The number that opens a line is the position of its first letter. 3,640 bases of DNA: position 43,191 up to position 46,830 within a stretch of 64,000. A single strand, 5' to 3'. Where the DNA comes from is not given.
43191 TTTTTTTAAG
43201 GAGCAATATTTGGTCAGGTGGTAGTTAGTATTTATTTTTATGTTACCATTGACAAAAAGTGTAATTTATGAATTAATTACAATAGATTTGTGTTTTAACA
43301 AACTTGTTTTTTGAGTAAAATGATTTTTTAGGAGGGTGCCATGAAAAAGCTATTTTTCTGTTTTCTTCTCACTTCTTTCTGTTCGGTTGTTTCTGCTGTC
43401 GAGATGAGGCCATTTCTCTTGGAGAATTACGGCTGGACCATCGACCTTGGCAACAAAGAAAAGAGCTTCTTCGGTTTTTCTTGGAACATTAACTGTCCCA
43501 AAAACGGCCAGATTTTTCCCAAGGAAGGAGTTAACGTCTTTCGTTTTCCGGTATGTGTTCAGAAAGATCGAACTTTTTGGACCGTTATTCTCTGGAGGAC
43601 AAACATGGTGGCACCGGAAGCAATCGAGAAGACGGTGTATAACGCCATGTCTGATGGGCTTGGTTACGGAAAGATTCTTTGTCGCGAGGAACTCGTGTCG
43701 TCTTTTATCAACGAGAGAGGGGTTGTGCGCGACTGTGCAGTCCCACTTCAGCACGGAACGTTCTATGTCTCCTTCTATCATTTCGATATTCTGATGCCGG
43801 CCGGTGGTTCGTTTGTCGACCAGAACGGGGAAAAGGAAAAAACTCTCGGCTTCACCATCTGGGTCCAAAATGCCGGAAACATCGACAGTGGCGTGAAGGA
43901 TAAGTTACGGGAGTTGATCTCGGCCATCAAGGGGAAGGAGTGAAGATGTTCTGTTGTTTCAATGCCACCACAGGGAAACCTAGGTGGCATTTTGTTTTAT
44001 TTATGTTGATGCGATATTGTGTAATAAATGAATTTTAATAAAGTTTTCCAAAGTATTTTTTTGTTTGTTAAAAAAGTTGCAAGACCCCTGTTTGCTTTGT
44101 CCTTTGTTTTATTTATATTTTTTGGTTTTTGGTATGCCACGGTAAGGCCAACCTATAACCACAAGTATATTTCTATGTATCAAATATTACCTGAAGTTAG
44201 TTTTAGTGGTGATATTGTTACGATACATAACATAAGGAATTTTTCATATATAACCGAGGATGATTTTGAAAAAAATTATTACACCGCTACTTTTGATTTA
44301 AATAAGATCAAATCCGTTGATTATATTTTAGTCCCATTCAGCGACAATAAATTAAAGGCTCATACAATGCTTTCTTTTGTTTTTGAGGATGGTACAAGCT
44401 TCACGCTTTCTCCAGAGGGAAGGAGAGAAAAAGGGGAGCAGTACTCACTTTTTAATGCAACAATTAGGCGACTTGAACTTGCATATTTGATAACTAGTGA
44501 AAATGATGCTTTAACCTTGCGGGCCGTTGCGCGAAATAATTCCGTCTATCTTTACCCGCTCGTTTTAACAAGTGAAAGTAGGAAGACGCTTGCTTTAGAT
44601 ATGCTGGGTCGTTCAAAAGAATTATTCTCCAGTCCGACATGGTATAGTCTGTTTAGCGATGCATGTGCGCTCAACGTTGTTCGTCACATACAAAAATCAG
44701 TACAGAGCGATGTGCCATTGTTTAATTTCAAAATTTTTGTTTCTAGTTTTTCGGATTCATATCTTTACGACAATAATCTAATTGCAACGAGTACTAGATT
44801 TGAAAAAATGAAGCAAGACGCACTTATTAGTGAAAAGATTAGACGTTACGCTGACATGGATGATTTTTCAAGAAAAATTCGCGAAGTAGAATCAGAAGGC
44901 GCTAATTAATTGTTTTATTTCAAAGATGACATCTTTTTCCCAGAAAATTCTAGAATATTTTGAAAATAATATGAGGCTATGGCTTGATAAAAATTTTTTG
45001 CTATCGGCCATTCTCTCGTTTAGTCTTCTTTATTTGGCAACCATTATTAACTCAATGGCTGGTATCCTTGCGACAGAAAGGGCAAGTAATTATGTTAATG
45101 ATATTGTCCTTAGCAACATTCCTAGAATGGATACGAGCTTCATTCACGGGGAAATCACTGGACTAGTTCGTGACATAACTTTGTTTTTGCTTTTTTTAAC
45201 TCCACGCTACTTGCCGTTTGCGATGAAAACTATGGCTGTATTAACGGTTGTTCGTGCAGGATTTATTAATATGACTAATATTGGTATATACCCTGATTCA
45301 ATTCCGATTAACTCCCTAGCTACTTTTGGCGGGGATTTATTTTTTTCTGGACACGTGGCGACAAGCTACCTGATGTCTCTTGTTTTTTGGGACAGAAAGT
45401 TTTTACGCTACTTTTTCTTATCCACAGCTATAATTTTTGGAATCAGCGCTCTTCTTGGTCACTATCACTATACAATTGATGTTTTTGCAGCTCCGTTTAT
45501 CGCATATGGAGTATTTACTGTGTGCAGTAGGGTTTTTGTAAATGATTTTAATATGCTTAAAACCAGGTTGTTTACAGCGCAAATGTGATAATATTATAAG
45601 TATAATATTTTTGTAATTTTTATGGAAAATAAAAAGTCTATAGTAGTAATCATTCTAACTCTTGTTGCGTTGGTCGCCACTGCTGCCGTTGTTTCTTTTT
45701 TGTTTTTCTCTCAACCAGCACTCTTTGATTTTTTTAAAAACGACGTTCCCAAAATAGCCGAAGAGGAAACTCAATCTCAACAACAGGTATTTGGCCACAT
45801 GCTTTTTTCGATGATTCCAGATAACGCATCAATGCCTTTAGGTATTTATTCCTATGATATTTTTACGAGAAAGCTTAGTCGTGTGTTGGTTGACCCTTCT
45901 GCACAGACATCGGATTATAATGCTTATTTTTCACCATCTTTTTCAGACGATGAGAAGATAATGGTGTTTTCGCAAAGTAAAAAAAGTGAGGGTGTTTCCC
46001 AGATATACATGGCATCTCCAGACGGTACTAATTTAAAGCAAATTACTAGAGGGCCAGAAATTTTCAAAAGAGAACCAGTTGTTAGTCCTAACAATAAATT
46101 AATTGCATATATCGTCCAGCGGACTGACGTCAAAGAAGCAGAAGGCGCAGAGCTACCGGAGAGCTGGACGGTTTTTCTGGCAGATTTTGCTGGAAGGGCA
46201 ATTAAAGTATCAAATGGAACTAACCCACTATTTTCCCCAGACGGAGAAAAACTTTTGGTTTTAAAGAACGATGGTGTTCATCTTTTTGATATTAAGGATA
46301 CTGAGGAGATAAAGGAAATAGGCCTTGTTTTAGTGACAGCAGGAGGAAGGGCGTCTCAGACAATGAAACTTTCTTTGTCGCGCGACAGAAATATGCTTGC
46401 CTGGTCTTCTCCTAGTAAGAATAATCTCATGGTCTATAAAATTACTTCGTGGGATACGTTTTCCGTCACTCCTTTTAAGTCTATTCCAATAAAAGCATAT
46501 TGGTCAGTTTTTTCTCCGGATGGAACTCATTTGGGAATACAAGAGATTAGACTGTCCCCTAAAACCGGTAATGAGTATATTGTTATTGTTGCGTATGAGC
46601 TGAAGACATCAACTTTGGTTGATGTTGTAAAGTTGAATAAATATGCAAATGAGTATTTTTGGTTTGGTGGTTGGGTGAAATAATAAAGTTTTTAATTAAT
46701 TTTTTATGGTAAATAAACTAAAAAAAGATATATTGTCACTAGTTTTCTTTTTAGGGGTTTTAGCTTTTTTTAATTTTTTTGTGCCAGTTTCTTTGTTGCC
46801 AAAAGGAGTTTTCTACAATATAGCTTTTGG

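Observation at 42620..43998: Adjacent pair of secreted unknown proteins (G, H) driven by near-identical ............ promoters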

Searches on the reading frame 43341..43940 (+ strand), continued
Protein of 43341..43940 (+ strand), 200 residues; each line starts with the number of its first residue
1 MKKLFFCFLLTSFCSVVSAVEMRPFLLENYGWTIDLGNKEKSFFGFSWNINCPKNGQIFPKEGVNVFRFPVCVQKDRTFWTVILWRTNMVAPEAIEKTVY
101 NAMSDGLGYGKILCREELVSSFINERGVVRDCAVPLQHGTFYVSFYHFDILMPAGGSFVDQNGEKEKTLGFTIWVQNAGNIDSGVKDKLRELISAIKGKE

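Call 87: find_homologous_proteins(query=A2, max_evalue=0.001)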
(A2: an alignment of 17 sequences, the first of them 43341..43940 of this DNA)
Query A2 (17 sequences) (200 aa, profile of the alignment): 23 proteins with E <= 0.001 among 6883 candidates.
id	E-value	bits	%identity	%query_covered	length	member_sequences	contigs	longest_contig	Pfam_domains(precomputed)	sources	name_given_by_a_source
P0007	1.7e-102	359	89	100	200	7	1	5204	-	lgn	-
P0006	3.2e-102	358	89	100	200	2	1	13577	-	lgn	-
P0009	9.1e-102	357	73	99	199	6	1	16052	-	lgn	-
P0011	1.5e-101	356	70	100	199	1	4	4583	-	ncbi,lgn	-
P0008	1.3e-100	353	79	100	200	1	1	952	-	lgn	-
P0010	4.8e-100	351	70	100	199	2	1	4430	-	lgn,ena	-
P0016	6.2e-94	331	54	99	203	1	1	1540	-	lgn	-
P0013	2.5e-93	329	58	100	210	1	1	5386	-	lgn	-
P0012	1.4e-92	327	62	98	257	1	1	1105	-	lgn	-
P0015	4.5e-91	322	57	98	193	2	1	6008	-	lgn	-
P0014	4.4e-87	309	60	96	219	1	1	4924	-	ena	-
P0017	2.0e-86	307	48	97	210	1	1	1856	-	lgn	-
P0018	4.0e-86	306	51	99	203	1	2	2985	-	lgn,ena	-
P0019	8.7e-85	301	48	98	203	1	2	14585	-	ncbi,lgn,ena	-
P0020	1.3e-74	268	49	88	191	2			-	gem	-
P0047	1.5e-72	261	45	97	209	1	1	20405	-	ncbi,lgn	-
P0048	5.0e-70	253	44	87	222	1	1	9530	-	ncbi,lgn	-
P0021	3.2e-58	214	41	99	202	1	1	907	-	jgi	jgi:hypothetical protein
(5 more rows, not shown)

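Call 88: find_encoding_contigs(protein=P0047, flank=5000, max_places=2)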
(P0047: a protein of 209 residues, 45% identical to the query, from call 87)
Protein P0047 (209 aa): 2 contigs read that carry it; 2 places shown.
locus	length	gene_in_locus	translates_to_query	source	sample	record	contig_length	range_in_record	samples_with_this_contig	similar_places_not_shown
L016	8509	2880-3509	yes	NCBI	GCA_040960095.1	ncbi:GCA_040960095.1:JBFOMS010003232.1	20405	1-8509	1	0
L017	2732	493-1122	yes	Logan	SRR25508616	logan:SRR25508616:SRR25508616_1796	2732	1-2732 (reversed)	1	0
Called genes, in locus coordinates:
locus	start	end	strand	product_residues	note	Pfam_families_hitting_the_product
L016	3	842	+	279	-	?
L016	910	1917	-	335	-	PF03703:bPH_2 (weak), PF04326:SLFN_AlbA_2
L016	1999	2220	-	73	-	-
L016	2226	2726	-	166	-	-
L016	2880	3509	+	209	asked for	-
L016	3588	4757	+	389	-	-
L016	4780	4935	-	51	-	-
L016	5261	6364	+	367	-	PF26549:Tricorn_N (faint), PF26550:Tricorn_2nd (faint), PF07676:PD40 (faint)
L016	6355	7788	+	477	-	-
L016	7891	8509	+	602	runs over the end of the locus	PF00664:ABC_membrane, PF00005:ABC_tran, PF02463:SMC_N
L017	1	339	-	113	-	?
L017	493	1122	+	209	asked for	-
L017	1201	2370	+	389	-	-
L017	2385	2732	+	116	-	?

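Call 89: find_encoding_contigs(protein=P0048, flank=5000, max_places=2)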
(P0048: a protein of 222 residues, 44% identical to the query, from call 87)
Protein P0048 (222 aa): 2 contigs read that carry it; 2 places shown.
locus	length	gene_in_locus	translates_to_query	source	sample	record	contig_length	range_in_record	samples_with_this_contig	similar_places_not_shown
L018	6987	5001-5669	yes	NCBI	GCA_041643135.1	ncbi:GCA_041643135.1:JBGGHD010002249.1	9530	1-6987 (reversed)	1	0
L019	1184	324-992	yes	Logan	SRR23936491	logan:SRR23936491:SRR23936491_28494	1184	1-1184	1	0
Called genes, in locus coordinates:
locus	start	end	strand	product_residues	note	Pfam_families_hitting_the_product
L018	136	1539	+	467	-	PF13353:Fer4_12, PF04055:Radical_SAM, PF13186:SPASM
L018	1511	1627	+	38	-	-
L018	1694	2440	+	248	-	-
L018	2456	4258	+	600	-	PF13304:AAA_21 (faint), PF00005:ABC_tran, PF02463:SMC_N (faint)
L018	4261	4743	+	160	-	PF13302:Acetyltransf_3, PF13420:Acetyltransf_4, PF00583:Acetyltransf_1, PF13673:Acetyltransf_10 (weak), PF13508:Acetyltransf_7 (weak)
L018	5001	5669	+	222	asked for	-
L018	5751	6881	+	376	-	-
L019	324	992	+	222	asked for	-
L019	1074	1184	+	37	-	?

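Call 91: find_related_loci(query=A2, collection=viral_contigs, flank=5000)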
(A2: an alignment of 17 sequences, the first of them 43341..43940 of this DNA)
Query A2 (200 aa) in viral_contigs; peptide patterns used: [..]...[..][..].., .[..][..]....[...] (x = any residue, [..] = any of these).
66 stretches matched a pattern, but none encodes a relative of the query by tblastn (E <= 1e-3).

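Call 94: find_related_loci(query=A2, collection=metagenome_contigs, flank=6000)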
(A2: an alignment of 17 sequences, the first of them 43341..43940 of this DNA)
Query A2 (200 aa) in metagenome_contigs; peptide patterns used: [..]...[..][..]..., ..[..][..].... (x = any residue, [..] = any of these).
579 stretches matched a pattern; 5 encode a relative of the query (tblastn E <= 1e-3); 5 distinct loci.
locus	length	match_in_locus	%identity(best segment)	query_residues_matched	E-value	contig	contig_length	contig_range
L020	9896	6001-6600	93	1-200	1e-126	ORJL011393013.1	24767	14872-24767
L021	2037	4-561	72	15-200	3e-102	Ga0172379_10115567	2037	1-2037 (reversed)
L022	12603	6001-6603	46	1-200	7e-53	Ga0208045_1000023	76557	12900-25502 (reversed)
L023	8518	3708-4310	46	1-200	6e-53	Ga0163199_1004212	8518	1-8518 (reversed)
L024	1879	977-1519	34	4-198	9e-30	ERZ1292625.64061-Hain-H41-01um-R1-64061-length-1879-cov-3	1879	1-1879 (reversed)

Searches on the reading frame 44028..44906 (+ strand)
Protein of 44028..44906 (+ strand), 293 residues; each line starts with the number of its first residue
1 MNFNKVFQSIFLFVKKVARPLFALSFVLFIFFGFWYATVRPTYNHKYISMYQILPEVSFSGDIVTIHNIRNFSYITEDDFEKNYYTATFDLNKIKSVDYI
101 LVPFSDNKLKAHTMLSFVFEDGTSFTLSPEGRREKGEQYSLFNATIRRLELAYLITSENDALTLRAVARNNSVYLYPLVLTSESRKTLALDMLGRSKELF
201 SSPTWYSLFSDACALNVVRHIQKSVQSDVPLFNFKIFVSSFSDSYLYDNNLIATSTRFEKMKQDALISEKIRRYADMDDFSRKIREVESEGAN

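Call 9: search_protein_families(library=pfam, proteins=[window:44028-44906:+], max_evalue=0.1)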
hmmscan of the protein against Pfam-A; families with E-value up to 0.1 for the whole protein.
window:44028-44906:+ (293 aa): 2 families
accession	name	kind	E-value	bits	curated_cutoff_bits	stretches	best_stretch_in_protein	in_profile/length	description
PF13387.12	Lnb_N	-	2.3e-24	86.3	22.2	1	82-226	3-153/175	Lnb N-terminal periplasmic domain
PF13567.11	DUF4131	-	0.055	13.6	31.6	1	11-70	22-80/165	Domain of unknown function (DUF4131)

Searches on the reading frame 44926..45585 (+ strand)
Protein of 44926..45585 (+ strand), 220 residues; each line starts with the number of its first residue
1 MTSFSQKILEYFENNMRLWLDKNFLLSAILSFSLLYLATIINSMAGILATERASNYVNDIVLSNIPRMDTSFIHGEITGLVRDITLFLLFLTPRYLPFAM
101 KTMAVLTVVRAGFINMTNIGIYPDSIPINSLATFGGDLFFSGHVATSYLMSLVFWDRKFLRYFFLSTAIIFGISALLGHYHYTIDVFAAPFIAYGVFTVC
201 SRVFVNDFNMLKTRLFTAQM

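Call 9: search_protein_families(library=pfam, proteins=[window:44926-45585:+], max_evalue=0.1)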
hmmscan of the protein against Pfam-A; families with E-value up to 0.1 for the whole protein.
window:44926-45585:+ (220 aa): 4 families
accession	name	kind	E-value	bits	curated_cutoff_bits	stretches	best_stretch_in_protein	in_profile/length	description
PF14360.12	PAP2_C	-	3.5e-08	34.3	27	1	136-199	3-71/74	PAP2 superfamily C-terminal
PF01569.27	PAP2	-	0.0002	21.5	27.2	1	137-205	49-126/130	PAP2 superfamily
PF24788.1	AtPDCT1_2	-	0.0052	17.1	27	1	138-188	94-146/160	AtPDCT1/2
PF14378.12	PAP2_3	-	0.079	13.2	27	0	86-197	74-188/190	PAP2 superfamily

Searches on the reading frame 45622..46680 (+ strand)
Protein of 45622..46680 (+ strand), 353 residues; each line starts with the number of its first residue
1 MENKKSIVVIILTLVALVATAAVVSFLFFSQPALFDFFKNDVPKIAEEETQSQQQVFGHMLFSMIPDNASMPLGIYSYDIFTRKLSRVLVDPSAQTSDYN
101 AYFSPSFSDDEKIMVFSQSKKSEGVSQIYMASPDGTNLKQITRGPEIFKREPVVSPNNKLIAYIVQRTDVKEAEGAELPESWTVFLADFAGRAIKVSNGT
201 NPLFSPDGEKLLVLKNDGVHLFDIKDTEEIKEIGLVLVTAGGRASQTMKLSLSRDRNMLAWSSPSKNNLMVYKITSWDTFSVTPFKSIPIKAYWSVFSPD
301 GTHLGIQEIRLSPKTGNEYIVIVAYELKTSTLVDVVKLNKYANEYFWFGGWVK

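Call 9: search_protein_families(library=pfam, proteins=[window:45622-46680:+], max_evalue=0.1)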
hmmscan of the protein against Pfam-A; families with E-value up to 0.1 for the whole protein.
window:45622-46680:+ (353 aa): 3 families
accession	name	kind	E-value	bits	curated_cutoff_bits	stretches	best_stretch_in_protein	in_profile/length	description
PF07676.18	PD40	-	5.3e-10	39.4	20.9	1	103-130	12-38/38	WD40-like Beta Propeller Repeat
PF24817.1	WD40_WDHD1_1st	-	0.0082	15.8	109.9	1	204-305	136-238/291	WDHD1 first WD40 domain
PF04053.20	B-prop_COPA_B_2nd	-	0.046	13.7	57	1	192-234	101-144/248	COPA/B second beta-propeller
